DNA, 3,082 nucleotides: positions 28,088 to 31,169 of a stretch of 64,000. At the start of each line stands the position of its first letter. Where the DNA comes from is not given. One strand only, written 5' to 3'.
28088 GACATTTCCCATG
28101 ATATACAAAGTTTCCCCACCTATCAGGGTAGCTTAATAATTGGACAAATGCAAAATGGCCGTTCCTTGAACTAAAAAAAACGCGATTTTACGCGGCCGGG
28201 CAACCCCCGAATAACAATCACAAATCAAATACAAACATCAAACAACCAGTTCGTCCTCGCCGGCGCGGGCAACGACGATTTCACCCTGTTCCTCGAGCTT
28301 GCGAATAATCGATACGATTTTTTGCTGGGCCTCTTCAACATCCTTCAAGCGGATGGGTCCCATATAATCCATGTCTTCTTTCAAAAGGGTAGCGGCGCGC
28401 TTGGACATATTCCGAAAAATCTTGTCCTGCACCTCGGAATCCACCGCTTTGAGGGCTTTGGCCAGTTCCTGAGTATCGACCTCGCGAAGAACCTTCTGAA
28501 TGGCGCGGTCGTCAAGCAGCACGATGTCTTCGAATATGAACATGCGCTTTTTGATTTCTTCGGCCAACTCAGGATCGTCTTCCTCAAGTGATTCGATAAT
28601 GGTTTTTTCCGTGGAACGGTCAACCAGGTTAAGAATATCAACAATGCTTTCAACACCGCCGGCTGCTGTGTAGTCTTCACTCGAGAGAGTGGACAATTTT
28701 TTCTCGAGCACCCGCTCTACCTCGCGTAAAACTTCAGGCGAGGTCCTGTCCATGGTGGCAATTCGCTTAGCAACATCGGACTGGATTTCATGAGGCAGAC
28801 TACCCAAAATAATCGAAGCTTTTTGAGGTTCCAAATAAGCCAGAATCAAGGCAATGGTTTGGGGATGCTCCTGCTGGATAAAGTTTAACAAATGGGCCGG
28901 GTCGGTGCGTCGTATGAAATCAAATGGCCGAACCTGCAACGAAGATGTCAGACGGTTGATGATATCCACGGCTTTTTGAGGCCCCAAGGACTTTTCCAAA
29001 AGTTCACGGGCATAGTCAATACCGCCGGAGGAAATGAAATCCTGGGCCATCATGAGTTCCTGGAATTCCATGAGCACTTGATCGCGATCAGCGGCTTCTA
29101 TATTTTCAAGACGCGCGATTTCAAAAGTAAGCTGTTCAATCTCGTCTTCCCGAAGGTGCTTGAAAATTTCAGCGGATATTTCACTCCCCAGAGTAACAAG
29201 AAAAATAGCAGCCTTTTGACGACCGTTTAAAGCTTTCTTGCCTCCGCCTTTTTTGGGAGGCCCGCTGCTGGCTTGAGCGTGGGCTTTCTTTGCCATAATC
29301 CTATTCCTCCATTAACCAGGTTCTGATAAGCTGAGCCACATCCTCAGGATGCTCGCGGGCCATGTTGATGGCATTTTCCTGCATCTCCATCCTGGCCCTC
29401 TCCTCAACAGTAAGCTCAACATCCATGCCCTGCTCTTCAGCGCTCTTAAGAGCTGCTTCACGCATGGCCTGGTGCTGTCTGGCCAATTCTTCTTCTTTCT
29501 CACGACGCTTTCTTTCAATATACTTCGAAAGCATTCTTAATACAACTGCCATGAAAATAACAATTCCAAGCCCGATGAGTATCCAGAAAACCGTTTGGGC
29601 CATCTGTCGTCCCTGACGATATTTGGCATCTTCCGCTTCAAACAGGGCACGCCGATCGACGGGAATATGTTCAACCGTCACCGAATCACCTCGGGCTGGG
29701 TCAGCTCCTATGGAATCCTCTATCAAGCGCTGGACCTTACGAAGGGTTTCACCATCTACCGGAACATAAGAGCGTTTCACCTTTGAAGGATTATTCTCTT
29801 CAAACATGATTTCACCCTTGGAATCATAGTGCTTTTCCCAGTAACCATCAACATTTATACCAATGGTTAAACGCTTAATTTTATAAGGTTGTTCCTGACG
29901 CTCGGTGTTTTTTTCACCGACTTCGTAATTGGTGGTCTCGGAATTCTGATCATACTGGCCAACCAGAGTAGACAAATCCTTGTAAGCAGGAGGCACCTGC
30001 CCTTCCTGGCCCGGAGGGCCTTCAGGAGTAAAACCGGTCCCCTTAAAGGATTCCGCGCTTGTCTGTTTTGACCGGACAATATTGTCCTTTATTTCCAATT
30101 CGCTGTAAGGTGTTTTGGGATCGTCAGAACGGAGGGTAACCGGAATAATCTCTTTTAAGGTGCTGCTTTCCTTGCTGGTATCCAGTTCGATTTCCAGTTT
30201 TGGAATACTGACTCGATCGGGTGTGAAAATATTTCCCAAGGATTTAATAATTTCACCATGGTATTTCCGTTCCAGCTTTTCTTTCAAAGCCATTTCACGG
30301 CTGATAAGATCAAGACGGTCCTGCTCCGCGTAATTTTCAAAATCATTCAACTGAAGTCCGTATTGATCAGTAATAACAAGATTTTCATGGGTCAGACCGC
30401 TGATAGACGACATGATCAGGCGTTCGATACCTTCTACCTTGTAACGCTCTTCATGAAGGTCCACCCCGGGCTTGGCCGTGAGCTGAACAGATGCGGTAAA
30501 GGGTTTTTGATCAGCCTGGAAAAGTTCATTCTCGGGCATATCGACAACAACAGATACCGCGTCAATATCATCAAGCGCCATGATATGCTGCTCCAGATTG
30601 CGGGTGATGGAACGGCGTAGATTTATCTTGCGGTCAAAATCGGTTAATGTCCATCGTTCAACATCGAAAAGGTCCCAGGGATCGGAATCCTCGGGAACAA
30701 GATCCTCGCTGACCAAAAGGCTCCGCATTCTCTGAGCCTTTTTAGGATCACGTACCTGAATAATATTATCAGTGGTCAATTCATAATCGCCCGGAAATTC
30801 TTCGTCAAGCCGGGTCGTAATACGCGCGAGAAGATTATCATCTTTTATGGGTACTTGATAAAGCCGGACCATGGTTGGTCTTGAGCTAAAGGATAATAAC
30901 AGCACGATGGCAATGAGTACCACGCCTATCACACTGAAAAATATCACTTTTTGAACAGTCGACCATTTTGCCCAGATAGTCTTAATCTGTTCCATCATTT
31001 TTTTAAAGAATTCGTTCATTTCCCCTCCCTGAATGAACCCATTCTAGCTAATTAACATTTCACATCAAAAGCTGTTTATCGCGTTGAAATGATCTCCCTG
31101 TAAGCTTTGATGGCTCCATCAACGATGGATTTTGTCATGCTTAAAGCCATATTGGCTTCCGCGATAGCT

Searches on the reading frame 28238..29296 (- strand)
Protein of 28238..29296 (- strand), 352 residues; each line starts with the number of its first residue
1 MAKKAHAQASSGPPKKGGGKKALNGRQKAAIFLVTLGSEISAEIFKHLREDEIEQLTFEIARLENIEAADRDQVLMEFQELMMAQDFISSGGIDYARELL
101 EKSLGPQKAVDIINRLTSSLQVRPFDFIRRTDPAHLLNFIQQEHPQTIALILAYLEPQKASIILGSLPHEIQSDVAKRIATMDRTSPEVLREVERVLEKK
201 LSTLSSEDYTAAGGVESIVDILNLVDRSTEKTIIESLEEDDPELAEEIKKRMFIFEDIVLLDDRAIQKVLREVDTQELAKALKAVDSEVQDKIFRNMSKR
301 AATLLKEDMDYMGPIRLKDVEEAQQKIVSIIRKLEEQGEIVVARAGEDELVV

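Call 8: search_protein_families(library=pfam, proteins=[window:28238-29296:-])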
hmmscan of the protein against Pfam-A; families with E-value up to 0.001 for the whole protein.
window:28238-29296:- (352 aa): 5 families
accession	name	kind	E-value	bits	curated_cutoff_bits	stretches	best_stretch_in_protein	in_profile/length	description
PF01706.21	FliG_C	-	4.6e-47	159.2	23.3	1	235-341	1-107/108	FliG C-terminal domain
PF14842.11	FliG_N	-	1.1e-46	158.1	25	2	23-125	2-104/104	FliG N-terminal domain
PF14841.11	FliG_M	-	1.2e-35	122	25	1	133-207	1-75/76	FliG middle domain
PF03448.22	MgtE_N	-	3e-10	41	25.9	1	261-311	49-99/102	MgtE intracellular N domain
PF18121.7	TFA2_Winged_2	-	0.00033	20.7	26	0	304-346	9-49/60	TFA2 Winged helix domain 2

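Call 10: find_encoding_contigs(protein=window:28238-29296:-, flank=10000, max_places=6)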
Protein window:28238-29296:- (352 aa): 1 contig read that carries it; 1 place shown.
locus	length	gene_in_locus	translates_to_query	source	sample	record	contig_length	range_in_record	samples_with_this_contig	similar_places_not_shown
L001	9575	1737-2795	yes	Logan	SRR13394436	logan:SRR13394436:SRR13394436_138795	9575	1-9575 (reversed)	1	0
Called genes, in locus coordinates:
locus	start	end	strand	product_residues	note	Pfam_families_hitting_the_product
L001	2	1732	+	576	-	?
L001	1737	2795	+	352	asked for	PF03448:MgtE_N (faint), PF14842:FliG_N, PF14841:FliG_M, PF14842:FliG_N, PF01706:FliG_C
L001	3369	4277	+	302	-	PF28068:Scy (weak), PF06635:T3SS_SCTL (weak), PF02108:FliH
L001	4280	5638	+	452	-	PF02874:ATP-synt_ab_N (weak), PF00006:ATP-synt_ab, PF18269:T3SS_ATPase_C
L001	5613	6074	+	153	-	PF02050:FliJ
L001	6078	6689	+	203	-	-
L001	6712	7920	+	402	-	PF02120:Flg_hook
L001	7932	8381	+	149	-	PF03963:FlgD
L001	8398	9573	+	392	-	?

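Call 26: find_homologous_proteins(query=window:28238-29296:-, max_evalue=1e-40)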
Query window:28238-29296:- (352 aa): 7998 proteins with E <= 1e-40 among 8000 candidates; the best 120 are listed.
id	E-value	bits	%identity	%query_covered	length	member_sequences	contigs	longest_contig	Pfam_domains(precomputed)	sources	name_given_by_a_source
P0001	3.1e-197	672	92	100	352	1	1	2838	PF14842.12,PF14841.12,PF03448.23,PF01706.22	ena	-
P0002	2.2e-196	669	92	100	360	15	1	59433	PF14842.12,PF14841.12,PF03448.23,PF01706.22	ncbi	-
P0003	7.0e-196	668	94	95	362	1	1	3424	PF14842.12,PF14841.12,PF03448.23,PF01706.22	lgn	-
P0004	1.0e-195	667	95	95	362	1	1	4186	PF14842.12,PF14841.12,PF03448.23,PF01706.22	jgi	-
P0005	1.9e-195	666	94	95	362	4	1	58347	PF14842.12,PF14841.12,PF03448.23,PF01706.22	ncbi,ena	-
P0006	2.2e-195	666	94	96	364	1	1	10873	PF14842.12,PF14841.12,PF03448.23,PF01706.22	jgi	jgi:flagellar motor switch protein FliG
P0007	4.4e-195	665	95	95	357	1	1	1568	PF14842.12,PF14841.12,PF03448.23,PF01706.22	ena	-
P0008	5.5e-195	665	94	95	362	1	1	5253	PF14842.12,PF14841.12,PF03448.23,PF01706.22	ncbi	-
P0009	7.8e-195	664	94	96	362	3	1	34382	PF14842.12,PF14841.12,PF03448.23,PF01706.22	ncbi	-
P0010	1.0e-194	664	91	100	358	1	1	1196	PF14842.12,PF14841.12,PF03448.23,PF01706.22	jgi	jgi:flagellar motor switch protein FliG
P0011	1.6e-194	663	89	100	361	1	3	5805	PF14842.12,PF14841.12,PF03448.23,PF01706.22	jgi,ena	-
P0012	1.8e-194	663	95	95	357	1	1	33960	PF14842.12,PF14841.12,PF03448.23,PF01706.22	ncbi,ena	-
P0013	6.2e-194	661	92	96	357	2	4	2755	PF14842.12,PF14841.12,PF03448.23,PF01706.22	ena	-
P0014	1.6e-193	660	94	96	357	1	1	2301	PF14842.12,PF14841.12,PF03448.23,PF01706.22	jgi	jgi:flagellar motor switch protein FliG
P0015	5.7e-193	658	93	96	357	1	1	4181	PF14842.12,PF14841.12,PF03448.23,PF01706.22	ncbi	-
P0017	2.7e-192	656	91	100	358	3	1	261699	PF14842.12,PF14841.12,PF03448.23,PF01706.22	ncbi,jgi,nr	ncbi:MAG: flagellar motor switch protein FliG [Spirochaetes bacterium]|nr:flagellar motor switch pro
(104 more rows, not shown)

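Call 27: find_encoding_contigs(protein=P0002, flank=10000, max_places=2)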
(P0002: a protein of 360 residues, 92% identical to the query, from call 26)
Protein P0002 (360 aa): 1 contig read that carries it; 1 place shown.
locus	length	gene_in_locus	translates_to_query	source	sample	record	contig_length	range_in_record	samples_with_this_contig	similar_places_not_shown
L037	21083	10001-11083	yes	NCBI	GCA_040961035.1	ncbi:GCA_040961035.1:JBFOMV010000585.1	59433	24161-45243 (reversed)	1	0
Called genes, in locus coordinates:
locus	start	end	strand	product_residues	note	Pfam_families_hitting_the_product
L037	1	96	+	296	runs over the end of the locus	PF02899:Phage_int_SAM_1, PF13495:Phage_int_SAM_4, PF00589:Phage_integrase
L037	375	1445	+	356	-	PF02481:DNA_processg_A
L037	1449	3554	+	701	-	PF01751:Toprim, PF01131:Topoisom_bac, PF01396:Zn_ribbon_Top1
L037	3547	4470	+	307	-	PF02899:Phage_int_SAM_1, PF13495:Phage_int_SAM_4 (faint), PF00589:Phage_integrase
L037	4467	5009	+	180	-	PF00227:Proteasome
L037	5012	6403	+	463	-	PF00493:MCM (faint), PF00004:AAA (weak), PF07728:AAA_5 (faint), PF00004:AAA (weak), PF07724:AAA_2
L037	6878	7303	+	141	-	PF00460:Flg_bb_rod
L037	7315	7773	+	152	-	PF00460:Flg_bb_rod, PF06429:Flg_bbr_C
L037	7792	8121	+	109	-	PF02049:FliE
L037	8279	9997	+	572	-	PF01514:YscJ_FliF, PF08345:YscJ_FliF_C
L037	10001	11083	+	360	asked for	PF03448:MgtE_N (faint), PF14842:FliG_N, PF14841:FliG_M, PF14842:FliG_N (weak), PF01706:FliG_C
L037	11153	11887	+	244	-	-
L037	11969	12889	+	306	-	PF06635:T3SS_SCTL (weak), PF02108:FliH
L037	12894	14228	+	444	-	PF02874:ATP-synt_ab_N, PF00006:ATP-synt_ab, PF18269:T3SS_ATPase_C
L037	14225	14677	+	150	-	PF02050:FliJ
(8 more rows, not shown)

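Call 28: find_encoding_contigs(protein=P0005, flank=10000, max_places=2)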
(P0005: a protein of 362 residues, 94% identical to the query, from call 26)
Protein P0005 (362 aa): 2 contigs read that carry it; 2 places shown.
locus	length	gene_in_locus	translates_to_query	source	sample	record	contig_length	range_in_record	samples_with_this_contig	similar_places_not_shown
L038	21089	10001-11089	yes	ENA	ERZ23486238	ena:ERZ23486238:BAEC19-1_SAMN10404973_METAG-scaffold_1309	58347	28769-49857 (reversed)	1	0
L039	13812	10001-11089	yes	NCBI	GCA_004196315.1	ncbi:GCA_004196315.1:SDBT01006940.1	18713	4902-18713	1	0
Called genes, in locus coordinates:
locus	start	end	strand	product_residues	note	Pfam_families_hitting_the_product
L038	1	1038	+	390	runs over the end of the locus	PF00091:Tubulin, PF12327:FtsZ_C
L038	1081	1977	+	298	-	PF13495:Phage_int_SAM_4, PF02899:Phage_int_SAM_1, PF00589:Phage_integrase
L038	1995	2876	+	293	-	PF13428:TPR_14 (faint), PF12895:ANAPC3 (faint), PF21033:RMD1-3 (faint), PF13174:TPR_6 (faint), PF23914:TPR_CcmH_CycH (weak), PF14559:TPR_19, PF00515:TPR_1 (weak), PF07719:TPR_2 (weak), +6 more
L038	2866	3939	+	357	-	PF02481:DNA_processg_A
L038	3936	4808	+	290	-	PF02899:Phage_int_SAM_1, PF13495:Phage_int_SAM_4 (weak), PF00589:Phage_integrase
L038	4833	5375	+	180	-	PF00227:Proteasome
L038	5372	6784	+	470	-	PF07728:AAA_5 (weak), PF00004:AAA (weak), PF07724:AAA_2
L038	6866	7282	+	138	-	-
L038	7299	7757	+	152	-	PF00460:Flg_bb_rod, PF06429:Flg_bbr_C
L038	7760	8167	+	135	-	PF02049:FliE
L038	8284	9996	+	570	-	PF01514:YscJ_FliF, PF08345:YscJ_FliF_C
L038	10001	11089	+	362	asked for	PF03448:MgtE_N (faint), PF14842:FliG_N, PF14841:FliG_M, PF14842:FliG_N, PF01706:FliG_C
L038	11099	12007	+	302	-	PF28068:Scy (weak), PF06635:T3SS_SCTL (weak), PF02108:FliH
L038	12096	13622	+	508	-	PF02874:ATP-synt_ab_N, PF00006:ATP-synt_ab, PF18269:T3SS_ATPase_C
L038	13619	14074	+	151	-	PF02050:FliJ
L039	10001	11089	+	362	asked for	PF03448:MgtE_N (faint), PF14842:FliG_N, PF14841:FliG_M, PF14842:FliG_N, PF01706:FliG_C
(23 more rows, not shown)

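Call 29: find_encoding_contigs(protein=P0017, flank=10000, max_places=2)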
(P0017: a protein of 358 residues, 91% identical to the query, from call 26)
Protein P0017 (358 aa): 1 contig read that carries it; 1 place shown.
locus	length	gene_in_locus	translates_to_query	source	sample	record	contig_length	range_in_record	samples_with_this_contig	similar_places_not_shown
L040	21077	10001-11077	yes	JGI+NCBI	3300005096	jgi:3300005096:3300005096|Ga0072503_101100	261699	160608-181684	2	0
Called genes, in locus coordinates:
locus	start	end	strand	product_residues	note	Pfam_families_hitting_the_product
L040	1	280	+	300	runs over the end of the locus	PF02899:Phage_int_SAM_1, PF00589:Phage_integrase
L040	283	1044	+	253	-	PF21033:RMD1-3 (faint), PF07719:TPR_2 (faint), PF13424:TPR_12 (faint), PF13414:TPR_11 (faint), PF23914:TPR_CcmH_CycH (weak), PF13432:TPR_16, PF12895:ANAPC3 (weak), PF14559:TPR_19, +6 more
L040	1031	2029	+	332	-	PF02481:DNA_processg_A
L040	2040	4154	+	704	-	PF01751:Toprim, PF01131:Topoisom_bac, PF01396:Zn_ribbon_Top1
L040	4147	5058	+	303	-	PF02899:Phage_int_SAM_1, PF13495:Phage_int_SAM_4, PF00589:Phage_integrase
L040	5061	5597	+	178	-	PF00227:Proteasome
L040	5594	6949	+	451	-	PF00493:MCM (faint), PF07728:AAA_5 (faint), PF00004:AAA (weak), PF07724:AAA_2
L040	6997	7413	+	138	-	PF00460:Flg_bb_rod (weak)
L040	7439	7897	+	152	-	PF00460:Flg_bb_rod, PF06429:Flg_bbr_C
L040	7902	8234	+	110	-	PF02049:FliE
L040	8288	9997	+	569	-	PF01514:YscJ_FliF, PF08345:YscJ_FliF_C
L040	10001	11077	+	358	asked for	PF03448:MgtE_N (faint), PF14842:FliG_N, PF14841:FliG_M, PF14842:FliG_N, PF01706:FliG_C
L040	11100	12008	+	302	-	PF06635:T3SS_SCTL (weak), PF02108:FliH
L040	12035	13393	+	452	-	PF02874:ATP-synt_ab_N, PF00006:ATP-synt_ab, PF18269:T3SS_ATPase_C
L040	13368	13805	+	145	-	PF02050:FliJ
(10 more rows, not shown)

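Call 53: find_homologous_proteins(query=L001:3369-4277:+, max_evalue=1e-20)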
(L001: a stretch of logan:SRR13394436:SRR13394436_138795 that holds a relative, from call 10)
Query L001:3369-4277:+ (302 aa): 3356 proteins with E <= 1e-20 among 5520 candidates; the best 120 are listed.
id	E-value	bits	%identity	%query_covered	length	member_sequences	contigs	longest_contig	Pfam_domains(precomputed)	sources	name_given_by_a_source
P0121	3.5e-181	619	100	100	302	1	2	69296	PF02108.22,PF06635.17,PF28068.1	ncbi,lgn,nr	ncbi:MAG: flagellar assembly protein FliH [Spirochaetales bacterium]|nr:flagellar assembly protein F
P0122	5.0e-119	415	68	100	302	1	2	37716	PF02108.22,PF06635.17,PF28068.1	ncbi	-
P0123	7.0e-119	414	68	100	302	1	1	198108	PF02108.22,PF06635.17,PF28068.1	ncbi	-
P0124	7.6e-119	414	68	100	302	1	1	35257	PF02108.22,PF06635.17,PF28068.1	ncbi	-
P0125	1.9e-118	413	68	100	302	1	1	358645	PF02108.22,PF06635.17,PF28068.1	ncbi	-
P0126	3.3e-118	412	68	100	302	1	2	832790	PF02108.22,PF06635.17,PF28068.1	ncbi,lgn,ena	-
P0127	7.7e-118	411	67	100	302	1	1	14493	PF02108.22,PF06635.17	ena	-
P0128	8.5e-118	411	68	100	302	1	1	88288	PF02108.22,PF06635.17,PF28068.1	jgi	-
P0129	9.7e-118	411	67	100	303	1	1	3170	PF02108.22,PF06635.17,PF28068.1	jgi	jgi:flagellar assembly protein FliH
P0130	1.1e-117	410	66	100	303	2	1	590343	PF02108.22,PF06635.17,PF28068.1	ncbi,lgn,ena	-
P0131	2.0e-117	410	66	100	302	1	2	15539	PF02108.22,PF06635.17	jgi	-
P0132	2.3e-117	409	68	100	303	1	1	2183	PF02108.22,PF06635.17,PF28068.1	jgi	jgi:flagellar assembly protein FliH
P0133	2.3e-117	409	68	100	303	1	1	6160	PF02108.22,PF06635.17,PF28068.1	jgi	jgi:flagellar assembly protein FliH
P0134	4.3e-117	409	67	100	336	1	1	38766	PF02108.22,PF06635.17,PF28068.1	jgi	jgi:flagellar assembly protein FliH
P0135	2.3e-116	406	66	100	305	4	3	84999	PF02108.22,PF06635.17,PF28068.1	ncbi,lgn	-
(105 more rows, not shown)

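Call 54: find_encoding_contigs(protein=P0126, flank=10000, max_places=1)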
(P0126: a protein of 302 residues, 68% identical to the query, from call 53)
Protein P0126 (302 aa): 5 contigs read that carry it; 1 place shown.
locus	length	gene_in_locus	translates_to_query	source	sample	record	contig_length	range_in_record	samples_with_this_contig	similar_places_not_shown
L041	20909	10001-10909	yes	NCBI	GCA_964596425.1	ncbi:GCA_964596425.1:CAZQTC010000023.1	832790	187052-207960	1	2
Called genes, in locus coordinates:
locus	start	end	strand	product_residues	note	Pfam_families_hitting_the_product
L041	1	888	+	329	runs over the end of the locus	PF02481:DNA_processg_A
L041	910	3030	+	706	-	PF01751:Toprim, PF01131:Topoisom_bac, PF01396:Zn_ribbon_Top1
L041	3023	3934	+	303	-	PF02899:Phage_int_SAM_1, PF13495:Phage_int_SAM_4, PF22823:MrpR_C_cat (faint), PF00589:Phage_integrase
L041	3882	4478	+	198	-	PF00227:Proteasome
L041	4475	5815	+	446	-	PF07728:AAA_5 (weak), PF07724:AAA_2, PF00004:AAA (weak)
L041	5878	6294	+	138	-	PF00460:Flg_bb_rod (weak)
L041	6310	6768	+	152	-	PF00460:Flg_bb_rod, PF06429:Flg_bbr_C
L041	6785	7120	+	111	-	PF02049:FliE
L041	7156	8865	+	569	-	PF01514:YscJ_FliF, PF08345:YscJ_FliF_C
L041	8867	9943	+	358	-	PF03448:MgtE_N (faint), PF14842:FliG_N, PF14841:FliG_M, PF14842:FliG_N, PF01706:FliG_C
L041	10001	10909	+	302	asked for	PF28068:Scy (weak), PF06635:T3SS_SCTL (weak), PF02108:FliH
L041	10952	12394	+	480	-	PF02874:ATP-synt_ab_N, PF00006:ATP-synt_ab, PF18269:T3SS_ATPase_C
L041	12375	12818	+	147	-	PF02050:FliJ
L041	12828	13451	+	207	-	-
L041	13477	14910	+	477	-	PF02120:Flg_hook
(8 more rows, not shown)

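Call 55: find_encoding_contigs(protein=P0122, flank=10000, max_places=1)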
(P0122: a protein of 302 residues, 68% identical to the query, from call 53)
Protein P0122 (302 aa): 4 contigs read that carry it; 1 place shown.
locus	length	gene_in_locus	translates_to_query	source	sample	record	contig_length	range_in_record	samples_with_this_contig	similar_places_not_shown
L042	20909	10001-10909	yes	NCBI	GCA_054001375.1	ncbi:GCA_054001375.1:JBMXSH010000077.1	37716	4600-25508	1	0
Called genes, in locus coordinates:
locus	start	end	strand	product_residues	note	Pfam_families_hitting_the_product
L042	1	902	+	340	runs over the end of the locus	PF02481:DNA_processg_A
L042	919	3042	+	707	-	PF01751:Toprim, PF01131:Topoisom_bac, PF01396:Zn_ribbon_Top1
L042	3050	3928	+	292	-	PF02899:Phage_int_SAM_1, PF13495:Phage_int_SAM_4, PF00589:Phage_integrase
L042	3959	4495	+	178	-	PF00227:Proteasome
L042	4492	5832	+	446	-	PF00493:MCM (faint), PF07728:AAA_5 (weak), PF07724:AAA_2, PF00004:AAA (weak), PF10431:ClpB_D2-small (faint)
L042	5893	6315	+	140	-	PF00460:Flg_bb_rod (weak)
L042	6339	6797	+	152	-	PF00460:Flg_bb_rod, PF06429:Flg_bbr_C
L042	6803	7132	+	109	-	PF02049:FliE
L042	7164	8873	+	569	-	PF01514:YscJ_FliF, PF08345:YscJ_FliF_C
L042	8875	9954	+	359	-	PF03448:MgtE_N (faint), PF14842:FliG_N, PF14841:FliG_M, PF14842:FliG_N, PF01706:FliG_C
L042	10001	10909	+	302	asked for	PF28068:Scy (weak), PF06635:T3SS_SCTL (weak), PF02108:FliH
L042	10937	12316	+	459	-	PF02874:ATP-synt_ab_N, PF00006:ATP-synt_ab, PF18269:T3SS_ATPase_C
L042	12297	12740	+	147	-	PF02050:FliJ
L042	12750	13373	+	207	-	-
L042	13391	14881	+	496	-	PF02120:Flg_hook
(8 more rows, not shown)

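Call 56: find_encoding_contigs(protein=P0121, flank=10000, max_places=3)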
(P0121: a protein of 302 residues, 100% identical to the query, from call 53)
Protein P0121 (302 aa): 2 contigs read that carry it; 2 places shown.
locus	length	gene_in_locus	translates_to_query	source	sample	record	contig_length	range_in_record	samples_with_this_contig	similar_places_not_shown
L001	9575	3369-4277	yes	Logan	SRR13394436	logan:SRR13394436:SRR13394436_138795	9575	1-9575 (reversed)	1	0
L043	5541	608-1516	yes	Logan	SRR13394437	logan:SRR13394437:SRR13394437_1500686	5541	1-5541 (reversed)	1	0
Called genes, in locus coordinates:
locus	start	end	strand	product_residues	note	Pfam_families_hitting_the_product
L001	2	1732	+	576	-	?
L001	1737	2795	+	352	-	PF03448:MgtE_N (faint), PF14842:FliG_N, PF14841:FliG_M, PF14842:FliG_N, PF01706:FliG_C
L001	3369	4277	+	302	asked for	PF28068:Scy (weak), PF06635:T3SS_SCTL (weak), PF02108:FliH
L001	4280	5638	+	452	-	PF02874:ATP-synt_ab_N (weak), PF00006:ATP-synt_ab, PF18269:T3SS_ATPase_C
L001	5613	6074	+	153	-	PF02050:FliJ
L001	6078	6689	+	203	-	-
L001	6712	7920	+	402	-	PF02120:Flg_hook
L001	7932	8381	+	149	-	PF03963:FlgD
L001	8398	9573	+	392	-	?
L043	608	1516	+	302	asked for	PF28068:Scy (weak), PF06635:T3SS_SCTL (weak), PF02108:FliH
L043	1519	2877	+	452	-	PF02874:ATP-synt_ab_N (weak), PF00006:ATP-synt_ab, PF18269:T3SS_ATPase_C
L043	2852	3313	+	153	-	PF02050:FliJ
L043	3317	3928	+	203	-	-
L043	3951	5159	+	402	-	PF02120:Flg_hook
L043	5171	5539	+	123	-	?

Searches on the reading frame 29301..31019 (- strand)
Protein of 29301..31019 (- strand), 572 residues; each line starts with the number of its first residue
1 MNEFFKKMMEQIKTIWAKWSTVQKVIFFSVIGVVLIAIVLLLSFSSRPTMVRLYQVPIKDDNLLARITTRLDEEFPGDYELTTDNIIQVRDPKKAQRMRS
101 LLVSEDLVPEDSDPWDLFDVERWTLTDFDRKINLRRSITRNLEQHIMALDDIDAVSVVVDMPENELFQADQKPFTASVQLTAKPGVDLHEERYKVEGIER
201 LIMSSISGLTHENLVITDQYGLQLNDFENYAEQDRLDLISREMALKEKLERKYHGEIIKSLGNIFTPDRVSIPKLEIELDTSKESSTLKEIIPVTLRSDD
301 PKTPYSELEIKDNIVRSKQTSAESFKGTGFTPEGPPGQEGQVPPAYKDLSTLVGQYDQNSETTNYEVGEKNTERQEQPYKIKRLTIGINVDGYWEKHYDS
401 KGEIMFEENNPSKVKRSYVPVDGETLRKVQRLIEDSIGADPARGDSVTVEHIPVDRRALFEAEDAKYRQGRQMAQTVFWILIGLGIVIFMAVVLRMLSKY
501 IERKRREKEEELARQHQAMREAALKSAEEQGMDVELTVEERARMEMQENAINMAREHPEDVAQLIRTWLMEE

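Call 8: search_protein_families(library=pfam, proteins=[window:29301-31019:-])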
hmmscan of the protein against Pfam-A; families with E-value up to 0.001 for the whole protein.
window:29301-31019:- (572 aa): 3 families
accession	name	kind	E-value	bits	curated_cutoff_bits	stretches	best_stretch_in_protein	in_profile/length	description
PF01514.23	YscJ_FliF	-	4.1e-32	111.9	24.4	1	46-225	2-178/179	Secretory protein of YscJ/FliF family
PF08345.17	YscJ_FliF_C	-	2.2e-27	96.8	23.8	1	261-453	1-146/147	Flagellar M-ring protein C-terminal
PF04932.20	Wzy_C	-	0.00037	20.7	31.7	0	475-558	39-99/149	O-Antigen ligase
